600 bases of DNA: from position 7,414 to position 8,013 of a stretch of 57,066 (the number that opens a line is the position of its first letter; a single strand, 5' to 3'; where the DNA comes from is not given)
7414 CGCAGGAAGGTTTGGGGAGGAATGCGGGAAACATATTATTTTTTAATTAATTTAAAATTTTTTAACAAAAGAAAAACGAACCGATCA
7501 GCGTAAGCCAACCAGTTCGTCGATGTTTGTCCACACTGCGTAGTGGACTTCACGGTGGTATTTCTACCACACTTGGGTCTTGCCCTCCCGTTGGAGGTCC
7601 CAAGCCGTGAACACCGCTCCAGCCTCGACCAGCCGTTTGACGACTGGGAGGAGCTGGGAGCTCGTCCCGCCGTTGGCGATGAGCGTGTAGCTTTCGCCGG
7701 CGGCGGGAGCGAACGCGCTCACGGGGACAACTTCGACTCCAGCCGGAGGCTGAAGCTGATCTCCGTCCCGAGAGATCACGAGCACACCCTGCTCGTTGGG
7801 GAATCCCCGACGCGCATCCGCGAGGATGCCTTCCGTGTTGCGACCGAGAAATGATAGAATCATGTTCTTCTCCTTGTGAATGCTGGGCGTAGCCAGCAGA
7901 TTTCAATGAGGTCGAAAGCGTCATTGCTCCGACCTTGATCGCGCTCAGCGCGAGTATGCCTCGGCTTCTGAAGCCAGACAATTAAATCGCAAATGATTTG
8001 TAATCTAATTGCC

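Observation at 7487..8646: Tandem pair of compositionally foreign GC-rich mini-genes sharing a conserved structured leader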

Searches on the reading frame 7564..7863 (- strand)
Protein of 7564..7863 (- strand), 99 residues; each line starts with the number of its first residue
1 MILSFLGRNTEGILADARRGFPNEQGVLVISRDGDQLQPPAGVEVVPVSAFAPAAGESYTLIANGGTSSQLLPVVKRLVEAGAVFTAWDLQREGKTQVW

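Call 5: search_protein_families(library=pfam, proteins=[window:7564-7863:-], max_evalue=10)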
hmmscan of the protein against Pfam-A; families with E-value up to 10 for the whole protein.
window:7564-7863:- (99 aa): 0 families

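Call 10: find_homologous_proteins(query=window:7564-7863:-, max_evalue=0.01)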
Query window:7564-7863:- (99 aa): 22 proteins with E <= 0.01 among 29 candidates.
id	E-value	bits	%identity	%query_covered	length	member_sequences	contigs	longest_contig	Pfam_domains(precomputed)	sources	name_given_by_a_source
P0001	2.6e-57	209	100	100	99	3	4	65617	-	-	-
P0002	1.3e-51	191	92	100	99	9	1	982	-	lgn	-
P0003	8.7e-50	185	89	100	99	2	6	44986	-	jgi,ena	-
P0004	9.3e-48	178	87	100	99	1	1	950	-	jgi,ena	-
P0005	1.4e-47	178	84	100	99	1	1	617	-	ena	-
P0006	3.1e-42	161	79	100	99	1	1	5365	-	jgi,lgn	jgi:hypothetical protein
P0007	3.2e-41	157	78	100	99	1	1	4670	-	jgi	jgi:hypothetical protein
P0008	1.0e-40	156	75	100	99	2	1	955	-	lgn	-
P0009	3.6e-39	151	75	100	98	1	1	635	-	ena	-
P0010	2.6e-38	148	71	100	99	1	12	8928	-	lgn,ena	-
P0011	4.2e-36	141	73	100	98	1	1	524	-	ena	-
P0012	2.2e-35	139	91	78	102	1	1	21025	-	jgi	-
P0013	2.7e-35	138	71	100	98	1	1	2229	-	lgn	-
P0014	7.4e-35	137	71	100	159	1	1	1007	-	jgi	jgi:hypothetical protein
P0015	1.3e-34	136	68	100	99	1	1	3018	-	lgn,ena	-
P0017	8.5e-34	134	68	100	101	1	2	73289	-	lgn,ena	-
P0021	1.0e-32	130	68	100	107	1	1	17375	-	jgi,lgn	jgi:hypothetical protein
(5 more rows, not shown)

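Call 14: find_encoding_contigs(protein=P0017, flank=6000, max_places=3)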
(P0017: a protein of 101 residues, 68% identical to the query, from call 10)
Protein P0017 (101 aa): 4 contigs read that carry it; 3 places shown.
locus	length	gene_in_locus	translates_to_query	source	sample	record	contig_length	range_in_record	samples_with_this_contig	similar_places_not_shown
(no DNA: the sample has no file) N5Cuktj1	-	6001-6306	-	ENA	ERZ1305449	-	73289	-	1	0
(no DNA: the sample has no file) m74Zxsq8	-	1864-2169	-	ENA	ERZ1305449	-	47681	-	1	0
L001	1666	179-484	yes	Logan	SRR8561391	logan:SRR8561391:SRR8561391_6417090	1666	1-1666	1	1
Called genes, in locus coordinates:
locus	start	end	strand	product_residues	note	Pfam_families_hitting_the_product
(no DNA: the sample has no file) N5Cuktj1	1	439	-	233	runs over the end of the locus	-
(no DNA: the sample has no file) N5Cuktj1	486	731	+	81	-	-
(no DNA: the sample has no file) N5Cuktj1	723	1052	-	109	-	-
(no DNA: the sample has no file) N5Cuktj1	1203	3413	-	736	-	PF00092:VWA, PF11775:CobT_C (weak), PF13519:VWA_2 (weak)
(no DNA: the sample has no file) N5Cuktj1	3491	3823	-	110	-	-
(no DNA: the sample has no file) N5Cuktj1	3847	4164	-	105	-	-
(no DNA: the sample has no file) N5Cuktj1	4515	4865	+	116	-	-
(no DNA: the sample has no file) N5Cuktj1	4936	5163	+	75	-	-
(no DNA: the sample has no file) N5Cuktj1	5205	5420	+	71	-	-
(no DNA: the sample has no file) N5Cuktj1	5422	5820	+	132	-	-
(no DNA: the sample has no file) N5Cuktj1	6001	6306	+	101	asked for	-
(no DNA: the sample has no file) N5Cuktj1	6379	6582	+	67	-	-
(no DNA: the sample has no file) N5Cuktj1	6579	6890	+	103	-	-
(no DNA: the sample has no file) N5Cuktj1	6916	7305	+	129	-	-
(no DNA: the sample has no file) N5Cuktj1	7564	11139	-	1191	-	PF00580:UvrD-helicase, PF13245:AAA_19 (weak), PF13361:UvrD_C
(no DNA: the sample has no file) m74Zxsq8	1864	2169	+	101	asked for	-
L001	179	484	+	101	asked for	-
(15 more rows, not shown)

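Call 15: find_encoding_contigs(protein=P0003, flank=6000, max_places=4)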
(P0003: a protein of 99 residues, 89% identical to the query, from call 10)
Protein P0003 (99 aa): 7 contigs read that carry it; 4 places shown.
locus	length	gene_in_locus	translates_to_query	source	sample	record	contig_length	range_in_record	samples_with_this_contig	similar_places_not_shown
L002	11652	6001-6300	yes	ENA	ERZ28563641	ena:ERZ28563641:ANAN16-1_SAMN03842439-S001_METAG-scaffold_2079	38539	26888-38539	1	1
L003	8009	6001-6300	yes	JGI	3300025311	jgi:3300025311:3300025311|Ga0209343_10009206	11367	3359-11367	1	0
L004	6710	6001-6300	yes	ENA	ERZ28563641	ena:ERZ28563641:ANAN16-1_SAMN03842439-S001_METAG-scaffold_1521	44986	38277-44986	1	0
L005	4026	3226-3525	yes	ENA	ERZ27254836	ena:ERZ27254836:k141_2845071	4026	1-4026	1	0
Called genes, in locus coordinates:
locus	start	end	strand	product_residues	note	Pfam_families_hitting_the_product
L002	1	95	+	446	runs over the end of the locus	PF00772:DnaB, PF13481:AAA_25, PF03796:DnaB_C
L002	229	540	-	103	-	PF00829:Ribosomal_L21p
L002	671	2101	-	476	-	-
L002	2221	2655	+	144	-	PF13473:Cupredoxin_1, PF07731:Cu-oxidase_2 (faint), PF00127:Copper-bind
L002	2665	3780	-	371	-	PF03706:LPG_synthase_TM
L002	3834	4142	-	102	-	PF18893:DUF5652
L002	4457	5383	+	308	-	PF13565:HTH_32 (weak)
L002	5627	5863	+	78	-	-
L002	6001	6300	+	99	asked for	-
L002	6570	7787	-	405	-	PF12704:MacB_PCD, PF02687:FtsX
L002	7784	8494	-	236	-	PF00005:ABC_tran, PF13304:AAA_21 (faint)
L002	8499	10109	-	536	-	PF25917:BSH_RND (weak), PF25973:BSH_CzcB (faint), PF25989:YknX_C (faint), PF25990:Beta-barrel_YknX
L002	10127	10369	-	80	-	-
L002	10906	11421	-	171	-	-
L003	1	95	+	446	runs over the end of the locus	PF00772:DnaB, PF13481:AAA_25, PF03796:DnaB_C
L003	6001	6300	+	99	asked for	-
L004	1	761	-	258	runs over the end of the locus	PF00561:Abhydrolase_1 (weak), PF12146:Hydrolase_4, PF12697:Abhydrolase_6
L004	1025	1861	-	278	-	-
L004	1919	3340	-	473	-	PF00091:Tubulin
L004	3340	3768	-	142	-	-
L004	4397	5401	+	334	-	PF13384:HTH_23 (faint), PF13936:HTH_38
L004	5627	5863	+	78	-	-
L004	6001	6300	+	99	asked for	-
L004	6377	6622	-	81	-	PF13560:HTH_31, PF12844:HTH_19, PF01381:HTH_3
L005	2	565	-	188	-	?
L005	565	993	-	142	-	-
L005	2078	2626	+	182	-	-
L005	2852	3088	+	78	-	-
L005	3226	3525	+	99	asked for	-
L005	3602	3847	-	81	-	PF13560:HTH_31, PF12844:HTH_19, PF01381:HTH_3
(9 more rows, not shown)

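Call 16: find_encoding_contigs(protein=P0021, flank=6000, max_places=3)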
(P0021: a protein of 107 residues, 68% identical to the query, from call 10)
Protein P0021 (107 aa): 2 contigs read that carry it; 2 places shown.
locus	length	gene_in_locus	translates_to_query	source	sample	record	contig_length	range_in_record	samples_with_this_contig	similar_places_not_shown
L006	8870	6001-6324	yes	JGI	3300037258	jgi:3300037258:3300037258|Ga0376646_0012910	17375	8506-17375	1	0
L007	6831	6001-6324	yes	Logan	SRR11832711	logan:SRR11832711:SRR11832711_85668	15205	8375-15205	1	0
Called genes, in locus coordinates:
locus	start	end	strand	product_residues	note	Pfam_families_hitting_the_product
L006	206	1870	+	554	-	PF03787:RAMPs (weak)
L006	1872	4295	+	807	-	-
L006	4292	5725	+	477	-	-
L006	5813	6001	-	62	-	-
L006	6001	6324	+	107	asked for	-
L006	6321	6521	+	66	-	-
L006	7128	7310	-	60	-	-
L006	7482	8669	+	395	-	PF00589:Phage_integrase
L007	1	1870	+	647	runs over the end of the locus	PF03787:RAMPs (weak)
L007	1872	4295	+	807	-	-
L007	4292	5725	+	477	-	-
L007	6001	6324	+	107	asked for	-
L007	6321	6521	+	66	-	-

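Call 20: find_related_loci(query=A1, collection=genome_contigs, flank=5000)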
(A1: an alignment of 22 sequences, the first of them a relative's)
Query A1 (99 aa) in genome_contigs; peptide patterns used: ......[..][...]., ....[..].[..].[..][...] (x = any residue, [..] = any of these).
61 stretches matched a pattern; 2 encode a relative of the query (tblastn E <= 1e-3); 2 distinct loci.
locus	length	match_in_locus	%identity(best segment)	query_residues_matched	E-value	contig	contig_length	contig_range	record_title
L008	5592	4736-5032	77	1-99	2e-48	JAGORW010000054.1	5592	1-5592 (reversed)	Candidatus Woesebacteria bacterium isolate Gw_Eff_bin_292 Gw_Eff_48190_length_5592_cov_15.979872, whole genome shotgun s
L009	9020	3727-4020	50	2-99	7e-30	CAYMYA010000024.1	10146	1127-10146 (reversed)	MAG TPA_asm: uncultured Gammaproteobacteria bacterium isolate SRP192515_co2_178 genome assembly, contig: NODE_5656_lengt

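Call 22: find_related_loci(query=A1, collection=metagenome_contigs, flank=3000)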
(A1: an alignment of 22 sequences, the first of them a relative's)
Query A1 (99 aa) in metagenome_contigs; peptide patterns used: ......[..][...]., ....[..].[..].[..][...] (x = any residue, [..] = any of these).
100 stretches matched a pattern; 12 encode a relative of the query (tblastn E <= 1e-3); 12 distinct loci.
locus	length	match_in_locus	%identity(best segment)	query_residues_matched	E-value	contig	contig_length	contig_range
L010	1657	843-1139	88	1-99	2e-58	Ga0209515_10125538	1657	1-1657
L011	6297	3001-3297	89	1-99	4e-57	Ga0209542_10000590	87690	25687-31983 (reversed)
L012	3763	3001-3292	91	1-99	6e-44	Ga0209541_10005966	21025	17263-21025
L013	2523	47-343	63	1-99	9e-42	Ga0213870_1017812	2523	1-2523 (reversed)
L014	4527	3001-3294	56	2-99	9e-36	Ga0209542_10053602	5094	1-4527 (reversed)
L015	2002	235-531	54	1-99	6e-35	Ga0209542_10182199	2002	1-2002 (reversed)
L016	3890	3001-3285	54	5-99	4e-34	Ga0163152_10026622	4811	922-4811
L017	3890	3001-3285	54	5-99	4e-34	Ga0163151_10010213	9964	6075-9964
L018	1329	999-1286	36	1-81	4e-12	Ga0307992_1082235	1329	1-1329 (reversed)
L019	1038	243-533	37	1-81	1e-11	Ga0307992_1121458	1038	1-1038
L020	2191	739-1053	32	1-96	1e-9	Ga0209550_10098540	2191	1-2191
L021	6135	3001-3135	44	51-95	6e-6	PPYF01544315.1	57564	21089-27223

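Call 23: find_related_loci(query=A1, collection=viral_contigs, flank=5000)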
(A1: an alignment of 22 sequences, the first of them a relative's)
Query A1 (99 aa) in viral_contigs; peptide patterns used: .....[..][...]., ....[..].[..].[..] (x = any residue, [..] = any of these).
91 stretches matched a pattern; 1 encode a relative of the query (tblastn E <= 1e-3); 1 distinct loci.
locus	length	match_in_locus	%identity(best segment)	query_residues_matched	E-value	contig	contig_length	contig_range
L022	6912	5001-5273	38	2-94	9e-12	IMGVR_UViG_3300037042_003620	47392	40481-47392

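Call 27: predict_structure(alignment_id=A1)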
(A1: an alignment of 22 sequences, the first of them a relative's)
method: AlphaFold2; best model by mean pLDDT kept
length: 99 residues; sequences in the alignment: 22
mean_pLDDT: 91.9   pTM: 0.82
mean pLDDT of the five models: 91.9, 89.9, 88.7, 88.4, 87.8
residues with pLDDT >= 90: 81; 70-90: 18; 50-70: 0; < 50: 0
segments of 3 or more residues with pLDDT < 50: none
pLDDT, mean of each block of 10 residues (from residue 1): 92 92 92 92 94 93 87 94 95 87
secondary structure, 60 per line:
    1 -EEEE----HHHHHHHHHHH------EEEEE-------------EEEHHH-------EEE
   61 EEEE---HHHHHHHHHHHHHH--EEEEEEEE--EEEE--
elements in order: E2-5 H10-20 E27-31 E45-47 E58-64 H68-81 E84-91 E94-97

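Call 32: fold_search(model_id=the predicted structure, library=pdb)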
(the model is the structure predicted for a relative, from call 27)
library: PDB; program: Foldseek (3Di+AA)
matches with E <= 10: 992; with E <= 0.001: 0
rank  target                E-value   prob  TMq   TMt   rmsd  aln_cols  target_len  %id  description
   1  6iwt_A                6.2e-02  0.75  0.42  0.16   5.9       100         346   13  Crystal structure of methyltransferase COMT-S in P. praeruptorum (released 2019-04-03)
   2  1zg3                  7.0e-02  0.72  0.44  0.17   5.3       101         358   14  Crystal structure of the isoflavanone 4'-O-methyltransferase complexed with SAH and 2,7,4'-trihydroxyisoflavanone (released 2006-08-01)
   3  2gf2_B                8.0e-02  0.38  0.37  0.18   7.2       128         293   14  Crystal structure of human hydroxyisobutyrate dehydrogenase (released 2006-04-04)
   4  1gcu                  8.5e-02  0.87  0.50  0.21   4.1        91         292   15  CRYSTAL STRUCTURE OF RAT BILIVERDIN REDUCTASE AT 1.4 A (released 2001-02-08)
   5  1zga                  9.7e-02  0.69  0.45  0.17   5.2       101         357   14  Crystal structure of isoflavanone 4'-O-methyltransferase complexed with (+)-6a-hydroxymaackiain (released 2006-08-01)
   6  3gpi                  1.0e-01  0.69  0.43  0.19   4.3       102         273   16  Structure of putative NAD-dependent epimerase/dehydratase from methylobacillus flagellatus (released 2009-04-21)
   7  4dcm                  1.0e-01  0.66  0.44  0.16   7.6       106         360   12  Crystal Structure of methyltransferase RlmG modifying G1835 of 23S rRNA in Escherichia coli (released 2012-08-01)
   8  1ne2_B                1.0e-01  0.63  0.45  0.29   5.5       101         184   10  Crystal Structure of Thermoplasma acidophilum 1320 (APC5513) (released 2003-07-01)
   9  8ozw_B                1.2e-01  0.51  0.38  0.18   6.0       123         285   13  Imine Reductase from Ajellomyces dermatitidis in complex NADPH4 (released 2023-08-30)
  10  8csd_A                1.2e-01  0.51  0.40  0.14   5.6       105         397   10  WbbB D232C Kdo adduct (released 2022-11-09)
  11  2h1r_A                1.3e-01  0.38  0.40  0.19   7.6       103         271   18  Crystal structure of a dimethyladenosine transferase from Plasmodium falciparum (released 2006-06-13)
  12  7waq_D                1.3e-01  0.66  0.45  0.16   5.2        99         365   13  SbSOMT in complex with resveratrol (released 2022-12-21)
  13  8ozw_A                1.4e-01  0.60  0.43  0.20   5.9       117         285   14  Imine Reductase from Ajellomyces dermatitidis in complex NADPH4 (released 2023-08-30)
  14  6cig                  1.4e-01  0.54  0.43  0.17   5.7       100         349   14  CRYSTAL STRUCTURE ANALYSIS OF SELENOMETHIONINE SUBSTITUTED ISOFLAVONE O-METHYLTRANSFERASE (released 2018-03-07)
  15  8csc_A                1.4e-01  0.47  0.40  0.14   5.7       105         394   10  WbbB D232N-Kdo adduct (released 2022-11-09)
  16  7z55_AAA              1.5e-01  0.57  0.43  0.26   7.5       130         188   11  Crystal Structure of the Ring Nuclease 0455 from Sulfolobus islandicus (Sis0455) in complex with its substrate (released 2022-11-23)
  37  9c6c_B                2.7e-01  0.66  0.52  0.12   4.6       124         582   12  cryoEM structure of CRISPR associated effector, CARF-Adenosine deaminase 1, Cad1, in apo form with ATP (symmetric site (released 2024-10-30)
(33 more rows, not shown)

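Call 36: find_encoding_contigs(protein=P0006, flank=4000, max_places=2)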
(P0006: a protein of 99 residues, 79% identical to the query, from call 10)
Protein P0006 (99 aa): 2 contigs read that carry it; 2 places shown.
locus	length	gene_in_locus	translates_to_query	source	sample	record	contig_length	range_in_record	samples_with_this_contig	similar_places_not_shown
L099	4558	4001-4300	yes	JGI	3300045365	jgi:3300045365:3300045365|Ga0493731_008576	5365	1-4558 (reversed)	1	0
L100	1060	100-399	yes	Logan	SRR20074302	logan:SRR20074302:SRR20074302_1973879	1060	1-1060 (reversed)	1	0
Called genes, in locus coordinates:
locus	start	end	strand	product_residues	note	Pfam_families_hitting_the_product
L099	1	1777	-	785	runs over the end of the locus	-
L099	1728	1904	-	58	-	-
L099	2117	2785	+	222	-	-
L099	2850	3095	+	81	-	-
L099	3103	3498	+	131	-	-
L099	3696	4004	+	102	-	-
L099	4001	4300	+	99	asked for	-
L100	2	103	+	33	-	?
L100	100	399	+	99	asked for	-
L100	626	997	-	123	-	-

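Call 37: find_encoding_contigs(protein=P0007, flank=4000, max_places=2)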
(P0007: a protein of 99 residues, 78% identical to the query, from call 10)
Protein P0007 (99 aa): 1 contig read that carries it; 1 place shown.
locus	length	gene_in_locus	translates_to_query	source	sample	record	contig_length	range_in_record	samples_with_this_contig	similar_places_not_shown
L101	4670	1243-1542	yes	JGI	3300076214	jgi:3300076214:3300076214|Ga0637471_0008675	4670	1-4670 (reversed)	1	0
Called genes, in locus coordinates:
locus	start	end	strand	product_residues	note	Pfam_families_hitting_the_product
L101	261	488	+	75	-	-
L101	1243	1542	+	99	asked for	-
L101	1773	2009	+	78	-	-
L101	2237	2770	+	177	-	PF11539:DUF3228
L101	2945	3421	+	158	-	-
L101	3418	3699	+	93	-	-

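Call 38: find_encoding_contigs(protein=P0010, flank=5000, max_places=4)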
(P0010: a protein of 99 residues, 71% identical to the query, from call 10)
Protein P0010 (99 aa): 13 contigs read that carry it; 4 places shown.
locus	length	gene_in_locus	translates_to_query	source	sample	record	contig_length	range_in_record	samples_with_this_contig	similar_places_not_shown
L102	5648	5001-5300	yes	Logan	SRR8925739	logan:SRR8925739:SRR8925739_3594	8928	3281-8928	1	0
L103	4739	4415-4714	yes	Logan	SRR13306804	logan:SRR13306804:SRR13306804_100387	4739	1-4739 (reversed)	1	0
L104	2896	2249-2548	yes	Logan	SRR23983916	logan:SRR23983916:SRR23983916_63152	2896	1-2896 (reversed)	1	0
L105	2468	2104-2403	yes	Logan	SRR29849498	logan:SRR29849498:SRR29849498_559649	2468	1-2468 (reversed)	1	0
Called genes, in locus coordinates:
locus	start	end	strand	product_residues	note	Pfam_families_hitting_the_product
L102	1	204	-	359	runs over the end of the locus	PF02481:DNA_processg_A, PF17782:WHD_DprA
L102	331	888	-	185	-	PF01195:Pept_tRNA_hydro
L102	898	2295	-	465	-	PF01926:MMR_HSR1, PF02421:FeoB_N, PF04548:AIG1 (weak), PF00009:GTP_EFTU, PF01926:MMR_HSR1, PF02421:FeoB_N (weak), PF04548:AIG1 (weak), PF14714:KH_dom-like, +6 more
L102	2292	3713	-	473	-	PF03816:LytR_cpsA_psr, PF13399:LytR_C (weak)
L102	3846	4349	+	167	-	-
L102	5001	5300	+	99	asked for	-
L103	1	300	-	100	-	?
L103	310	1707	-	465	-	PF01926:MMR_HSR1, PF02421:FeoB_N, PF04548:AIG1 (weak), PF00009:GTP_EFTU, PF01926:MMR_HSR1, PF02421:FeoB_N (weak), PF04548:AIG1 (weak), PF14714:KH_dom-like, +6 more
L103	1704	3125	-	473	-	PF03816:LytR_cpsA_psr, PF13399:LytR_C (weak)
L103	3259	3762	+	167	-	-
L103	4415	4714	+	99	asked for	-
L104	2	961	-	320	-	?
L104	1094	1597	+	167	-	-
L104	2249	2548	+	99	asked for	-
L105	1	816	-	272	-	?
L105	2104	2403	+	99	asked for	-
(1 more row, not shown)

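Call 60: search_protein_families(library=pfam, proteins=[L101:2237-2770:+, L101:2945-3421:+, L101:3418-3699:+, L099:2117-2785:+, L099:3103-3498:+], max_evalue=0.01)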
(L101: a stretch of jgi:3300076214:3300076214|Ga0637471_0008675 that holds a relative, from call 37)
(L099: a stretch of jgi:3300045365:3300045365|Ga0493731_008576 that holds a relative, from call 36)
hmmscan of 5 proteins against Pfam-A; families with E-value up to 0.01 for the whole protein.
L101:2237-2770:+ (177 aa): 1 family
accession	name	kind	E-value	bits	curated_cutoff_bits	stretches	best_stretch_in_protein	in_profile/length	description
PF11539.13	DUF3228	-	2.3e-09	37.5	25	1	62-174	67-192/194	Protein of unknown function (DUF3228)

L101:2945-3421:+ (158 aa): 0 families

L101:3418-3699:+ (93 aa): 0 families

L099:2117-2785:+ (222 aa): 0 families

L099:3103-3498:+ (131 aa): 0 families

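Call 61: search_protein_families(library=padloc, proteins=[window:7564-7863:-, L101:2237-2770:+, L101:2945-3421:+], max_evalue=1)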
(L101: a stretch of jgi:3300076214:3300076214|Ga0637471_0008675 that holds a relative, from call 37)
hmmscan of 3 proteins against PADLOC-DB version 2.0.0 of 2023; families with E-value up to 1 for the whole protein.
window:7564-7863:- (99 aa): 0 families

L101:2237-2770:+ (177 aa): 0 families

L101:2945-3421:+ (158 aa): 1 family
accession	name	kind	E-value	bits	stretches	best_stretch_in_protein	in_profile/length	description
PDLC04335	PDC-M02B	-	0.00093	16.1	1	54-104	94-145/364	-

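Call 62: search_protein_families(library=phrogs, proteins=[window:7564-7863:-, L101:2237-2770:+, L101:2945-3421:+], max_evalue=1)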
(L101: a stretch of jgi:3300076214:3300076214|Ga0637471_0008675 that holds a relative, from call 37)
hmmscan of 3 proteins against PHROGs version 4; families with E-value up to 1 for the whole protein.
window:7564-7863:- (99 aa): 0 families

L101:2237-2770:+ (177 aa): 0 families

L101:2945-3421:+ (158 aa): 0 families
